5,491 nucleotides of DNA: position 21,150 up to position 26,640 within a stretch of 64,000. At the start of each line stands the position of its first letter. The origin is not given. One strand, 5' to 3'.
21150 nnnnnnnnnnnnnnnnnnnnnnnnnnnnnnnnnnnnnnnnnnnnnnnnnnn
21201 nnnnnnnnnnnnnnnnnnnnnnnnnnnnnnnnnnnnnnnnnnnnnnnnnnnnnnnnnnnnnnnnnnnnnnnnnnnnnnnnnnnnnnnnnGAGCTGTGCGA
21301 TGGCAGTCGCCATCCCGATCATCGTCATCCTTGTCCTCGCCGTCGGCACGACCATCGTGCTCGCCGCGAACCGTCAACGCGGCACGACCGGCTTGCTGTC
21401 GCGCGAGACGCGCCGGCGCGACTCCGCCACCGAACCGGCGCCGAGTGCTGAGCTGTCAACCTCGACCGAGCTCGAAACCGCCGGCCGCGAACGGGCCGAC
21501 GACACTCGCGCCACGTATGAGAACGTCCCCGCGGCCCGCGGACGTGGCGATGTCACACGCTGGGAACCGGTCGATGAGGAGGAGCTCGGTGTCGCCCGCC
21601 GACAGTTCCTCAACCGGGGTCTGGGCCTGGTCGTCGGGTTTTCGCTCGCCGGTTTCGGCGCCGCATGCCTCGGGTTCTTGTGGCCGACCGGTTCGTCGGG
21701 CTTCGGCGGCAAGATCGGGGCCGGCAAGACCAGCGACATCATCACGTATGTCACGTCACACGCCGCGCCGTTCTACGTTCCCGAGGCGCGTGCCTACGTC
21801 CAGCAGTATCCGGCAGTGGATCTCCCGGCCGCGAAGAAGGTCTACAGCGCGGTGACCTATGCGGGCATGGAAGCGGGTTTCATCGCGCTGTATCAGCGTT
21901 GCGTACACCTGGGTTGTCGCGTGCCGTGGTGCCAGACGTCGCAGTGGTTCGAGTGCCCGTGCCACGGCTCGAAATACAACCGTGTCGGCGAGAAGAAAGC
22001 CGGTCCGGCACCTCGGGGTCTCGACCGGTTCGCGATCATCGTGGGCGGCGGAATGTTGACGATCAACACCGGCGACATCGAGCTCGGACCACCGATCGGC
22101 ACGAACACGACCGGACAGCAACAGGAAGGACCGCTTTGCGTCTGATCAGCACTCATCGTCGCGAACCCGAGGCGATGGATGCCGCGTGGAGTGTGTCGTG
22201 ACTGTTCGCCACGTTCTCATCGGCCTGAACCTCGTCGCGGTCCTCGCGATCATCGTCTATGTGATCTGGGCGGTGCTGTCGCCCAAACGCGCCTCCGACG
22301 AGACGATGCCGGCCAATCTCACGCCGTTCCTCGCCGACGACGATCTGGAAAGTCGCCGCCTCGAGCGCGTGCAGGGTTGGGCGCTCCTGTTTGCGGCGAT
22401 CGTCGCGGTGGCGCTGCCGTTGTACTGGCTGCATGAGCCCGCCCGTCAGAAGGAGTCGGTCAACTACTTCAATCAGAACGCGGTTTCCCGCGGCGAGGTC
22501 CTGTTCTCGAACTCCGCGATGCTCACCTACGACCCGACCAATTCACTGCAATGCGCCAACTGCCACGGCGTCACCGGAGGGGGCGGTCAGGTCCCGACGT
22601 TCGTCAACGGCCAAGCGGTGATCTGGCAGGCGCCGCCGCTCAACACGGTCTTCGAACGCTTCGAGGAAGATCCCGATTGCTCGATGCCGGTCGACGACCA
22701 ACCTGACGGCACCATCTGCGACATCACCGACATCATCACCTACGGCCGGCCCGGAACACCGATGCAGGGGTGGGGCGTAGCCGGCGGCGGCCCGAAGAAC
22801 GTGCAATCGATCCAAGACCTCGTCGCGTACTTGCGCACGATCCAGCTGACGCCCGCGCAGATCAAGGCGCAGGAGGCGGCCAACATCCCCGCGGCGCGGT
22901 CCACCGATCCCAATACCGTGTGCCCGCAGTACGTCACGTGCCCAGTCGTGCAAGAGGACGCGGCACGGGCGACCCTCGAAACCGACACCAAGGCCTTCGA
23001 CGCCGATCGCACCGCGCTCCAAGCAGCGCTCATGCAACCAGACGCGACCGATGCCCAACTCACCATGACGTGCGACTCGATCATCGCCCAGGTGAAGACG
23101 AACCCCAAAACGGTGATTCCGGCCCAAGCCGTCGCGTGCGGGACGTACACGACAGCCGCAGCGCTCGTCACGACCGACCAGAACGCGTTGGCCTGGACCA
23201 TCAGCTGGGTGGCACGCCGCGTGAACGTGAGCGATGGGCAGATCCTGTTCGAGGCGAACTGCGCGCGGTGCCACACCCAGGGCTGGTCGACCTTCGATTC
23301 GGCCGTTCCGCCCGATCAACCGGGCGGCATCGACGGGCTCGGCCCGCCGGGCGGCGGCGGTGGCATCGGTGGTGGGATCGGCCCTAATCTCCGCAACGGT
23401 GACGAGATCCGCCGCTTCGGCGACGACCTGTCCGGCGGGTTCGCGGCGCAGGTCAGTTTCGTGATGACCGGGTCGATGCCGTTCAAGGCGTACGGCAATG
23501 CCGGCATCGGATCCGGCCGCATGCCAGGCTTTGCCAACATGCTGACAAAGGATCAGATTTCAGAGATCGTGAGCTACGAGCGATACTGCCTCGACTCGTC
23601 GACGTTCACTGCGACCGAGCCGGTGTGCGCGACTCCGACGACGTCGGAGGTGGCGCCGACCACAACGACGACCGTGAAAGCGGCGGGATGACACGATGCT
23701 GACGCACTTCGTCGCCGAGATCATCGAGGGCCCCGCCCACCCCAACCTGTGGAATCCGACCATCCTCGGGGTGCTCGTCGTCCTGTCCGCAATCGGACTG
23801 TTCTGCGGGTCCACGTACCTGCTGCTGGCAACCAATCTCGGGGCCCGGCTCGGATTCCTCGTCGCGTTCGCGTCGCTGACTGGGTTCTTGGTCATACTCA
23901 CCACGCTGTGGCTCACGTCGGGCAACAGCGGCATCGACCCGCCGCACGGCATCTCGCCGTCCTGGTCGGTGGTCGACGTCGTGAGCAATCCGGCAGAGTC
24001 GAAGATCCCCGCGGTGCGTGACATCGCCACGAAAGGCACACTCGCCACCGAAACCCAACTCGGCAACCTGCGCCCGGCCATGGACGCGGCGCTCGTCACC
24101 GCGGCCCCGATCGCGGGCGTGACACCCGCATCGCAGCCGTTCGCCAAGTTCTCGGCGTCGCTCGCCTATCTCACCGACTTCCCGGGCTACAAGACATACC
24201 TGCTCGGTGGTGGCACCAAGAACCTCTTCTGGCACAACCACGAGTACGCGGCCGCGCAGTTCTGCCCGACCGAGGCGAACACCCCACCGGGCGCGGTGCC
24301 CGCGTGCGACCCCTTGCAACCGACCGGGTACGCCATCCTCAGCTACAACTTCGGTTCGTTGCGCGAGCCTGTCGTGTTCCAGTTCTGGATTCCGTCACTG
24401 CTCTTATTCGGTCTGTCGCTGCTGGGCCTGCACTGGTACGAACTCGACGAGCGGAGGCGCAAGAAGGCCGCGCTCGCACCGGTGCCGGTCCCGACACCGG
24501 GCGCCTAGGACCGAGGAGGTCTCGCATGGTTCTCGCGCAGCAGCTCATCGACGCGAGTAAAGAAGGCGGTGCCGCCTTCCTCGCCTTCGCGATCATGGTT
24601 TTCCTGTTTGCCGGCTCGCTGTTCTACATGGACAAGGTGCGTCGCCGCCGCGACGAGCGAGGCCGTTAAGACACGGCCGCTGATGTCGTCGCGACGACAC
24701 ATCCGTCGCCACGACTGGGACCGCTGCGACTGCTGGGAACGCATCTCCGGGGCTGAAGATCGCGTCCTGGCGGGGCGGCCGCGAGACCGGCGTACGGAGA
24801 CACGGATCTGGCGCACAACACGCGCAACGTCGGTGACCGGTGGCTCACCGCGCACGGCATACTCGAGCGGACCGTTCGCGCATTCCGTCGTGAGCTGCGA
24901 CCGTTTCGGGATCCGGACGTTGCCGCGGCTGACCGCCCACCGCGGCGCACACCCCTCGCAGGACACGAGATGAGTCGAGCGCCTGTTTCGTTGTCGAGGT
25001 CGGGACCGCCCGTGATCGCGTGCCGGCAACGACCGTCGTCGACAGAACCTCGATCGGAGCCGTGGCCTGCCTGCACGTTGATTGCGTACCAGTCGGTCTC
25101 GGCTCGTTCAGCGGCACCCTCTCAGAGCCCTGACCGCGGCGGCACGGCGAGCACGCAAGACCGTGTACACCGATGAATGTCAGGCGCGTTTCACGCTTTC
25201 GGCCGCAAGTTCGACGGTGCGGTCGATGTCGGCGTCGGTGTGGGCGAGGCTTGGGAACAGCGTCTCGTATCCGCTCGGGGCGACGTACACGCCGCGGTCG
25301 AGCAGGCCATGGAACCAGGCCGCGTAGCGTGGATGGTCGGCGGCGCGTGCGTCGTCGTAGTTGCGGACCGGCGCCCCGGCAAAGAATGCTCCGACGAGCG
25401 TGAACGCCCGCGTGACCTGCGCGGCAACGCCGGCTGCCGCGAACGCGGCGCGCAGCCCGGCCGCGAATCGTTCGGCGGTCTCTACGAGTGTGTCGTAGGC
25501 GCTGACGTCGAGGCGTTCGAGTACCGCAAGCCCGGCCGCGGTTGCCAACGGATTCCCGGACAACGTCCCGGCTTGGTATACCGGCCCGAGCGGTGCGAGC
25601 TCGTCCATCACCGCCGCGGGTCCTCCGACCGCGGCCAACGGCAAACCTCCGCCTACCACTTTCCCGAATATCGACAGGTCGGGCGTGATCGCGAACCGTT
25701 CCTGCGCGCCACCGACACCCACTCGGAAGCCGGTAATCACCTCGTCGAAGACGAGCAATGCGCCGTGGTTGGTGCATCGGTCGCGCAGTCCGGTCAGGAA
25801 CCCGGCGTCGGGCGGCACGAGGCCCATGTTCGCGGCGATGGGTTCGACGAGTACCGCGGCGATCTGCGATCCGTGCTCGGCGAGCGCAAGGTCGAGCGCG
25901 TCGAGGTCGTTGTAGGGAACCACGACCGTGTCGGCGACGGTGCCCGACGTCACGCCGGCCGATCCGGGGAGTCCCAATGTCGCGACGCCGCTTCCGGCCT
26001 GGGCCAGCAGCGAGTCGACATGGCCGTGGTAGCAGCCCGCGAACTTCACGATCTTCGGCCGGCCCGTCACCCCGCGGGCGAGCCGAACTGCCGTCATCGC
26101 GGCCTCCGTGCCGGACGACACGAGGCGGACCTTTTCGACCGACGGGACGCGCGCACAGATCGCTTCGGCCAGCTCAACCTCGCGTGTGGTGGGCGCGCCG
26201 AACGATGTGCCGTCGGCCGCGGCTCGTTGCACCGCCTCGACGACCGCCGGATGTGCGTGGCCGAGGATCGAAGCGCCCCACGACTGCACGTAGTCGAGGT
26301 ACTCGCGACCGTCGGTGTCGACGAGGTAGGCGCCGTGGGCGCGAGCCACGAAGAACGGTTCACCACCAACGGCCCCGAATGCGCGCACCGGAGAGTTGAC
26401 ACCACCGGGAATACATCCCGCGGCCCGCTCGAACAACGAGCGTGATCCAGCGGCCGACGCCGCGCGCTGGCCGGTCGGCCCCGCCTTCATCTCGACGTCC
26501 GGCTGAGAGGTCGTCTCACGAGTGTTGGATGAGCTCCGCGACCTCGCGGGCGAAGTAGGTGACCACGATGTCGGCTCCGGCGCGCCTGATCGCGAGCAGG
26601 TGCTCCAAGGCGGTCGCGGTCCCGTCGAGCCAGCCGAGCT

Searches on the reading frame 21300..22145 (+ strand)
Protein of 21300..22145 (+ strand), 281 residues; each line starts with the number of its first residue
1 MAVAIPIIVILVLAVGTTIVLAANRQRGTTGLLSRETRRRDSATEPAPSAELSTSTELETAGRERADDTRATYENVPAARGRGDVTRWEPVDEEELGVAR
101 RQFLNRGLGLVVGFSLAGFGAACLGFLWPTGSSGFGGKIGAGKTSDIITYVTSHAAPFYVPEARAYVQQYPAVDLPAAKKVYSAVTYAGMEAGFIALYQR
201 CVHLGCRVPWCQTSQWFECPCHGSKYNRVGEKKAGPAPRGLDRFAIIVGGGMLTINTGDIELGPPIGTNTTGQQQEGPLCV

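Call 51: search_protein_families(library=pfam, proteins=[window:21300-22145:+], max_evalue=0.00001)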
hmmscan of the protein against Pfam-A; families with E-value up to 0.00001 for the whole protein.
window:21300-22145:+ (281 aa): 1 family
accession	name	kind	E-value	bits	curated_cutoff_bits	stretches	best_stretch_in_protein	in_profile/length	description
PF00355.32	Rieske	-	2.6e-08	34.1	20.3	1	191-244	33-87/88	Rieske [2Fe-2S] domain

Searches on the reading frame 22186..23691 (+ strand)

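Call 51: search_protein_families(library=pfam, proteins=[window:22186-23691:+], max_evalue=0.00001)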
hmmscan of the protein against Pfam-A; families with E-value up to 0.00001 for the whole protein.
window:22186-23691:+ (501 aa): 2 families
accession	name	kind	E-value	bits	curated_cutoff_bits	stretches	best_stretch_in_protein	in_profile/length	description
PF00034.26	Cytochrom_C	-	3.5e-10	41.5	21.3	0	122-219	11-89/90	Cytochrome c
PF13442.11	Cytochrome_CBB3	-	1.4e-09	38.5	27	0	347-366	2-21/68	Cytochrome C oxidase, cbb3-type, subunit III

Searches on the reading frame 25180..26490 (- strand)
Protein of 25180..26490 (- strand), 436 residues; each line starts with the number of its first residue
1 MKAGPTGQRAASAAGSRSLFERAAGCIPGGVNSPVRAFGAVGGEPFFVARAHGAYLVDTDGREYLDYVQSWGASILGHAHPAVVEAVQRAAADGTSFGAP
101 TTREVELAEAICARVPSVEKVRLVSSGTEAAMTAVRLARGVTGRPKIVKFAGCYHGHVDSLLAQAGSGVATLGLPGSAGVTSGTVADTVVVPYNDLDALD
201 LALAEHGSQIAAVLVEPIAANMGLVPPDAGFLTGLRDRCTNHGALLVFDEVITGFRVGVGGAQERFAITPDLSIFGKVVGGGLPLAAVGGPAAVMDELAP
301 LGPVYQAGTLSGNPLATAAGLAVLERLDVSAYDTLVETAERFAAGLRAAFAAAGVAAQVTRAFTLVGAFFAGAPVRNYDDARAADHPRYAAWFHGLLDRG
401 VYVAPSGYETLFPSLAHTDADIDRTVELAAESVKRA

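Call 51: search_protein_families(library=pfam, proteins=[window:25180-26490:-], max_evalue=0.00001)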
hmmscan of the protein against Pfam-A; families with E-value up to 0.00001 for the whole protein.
window:25180-26490:- (436 aa): 1 family
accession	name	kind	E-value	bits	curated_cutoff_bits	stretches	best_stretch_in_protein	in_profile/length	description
PF00202.27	Aminotran_3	-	2.2e-77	260.9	30.5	1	44-427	7-397/403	Aminotransferase class-III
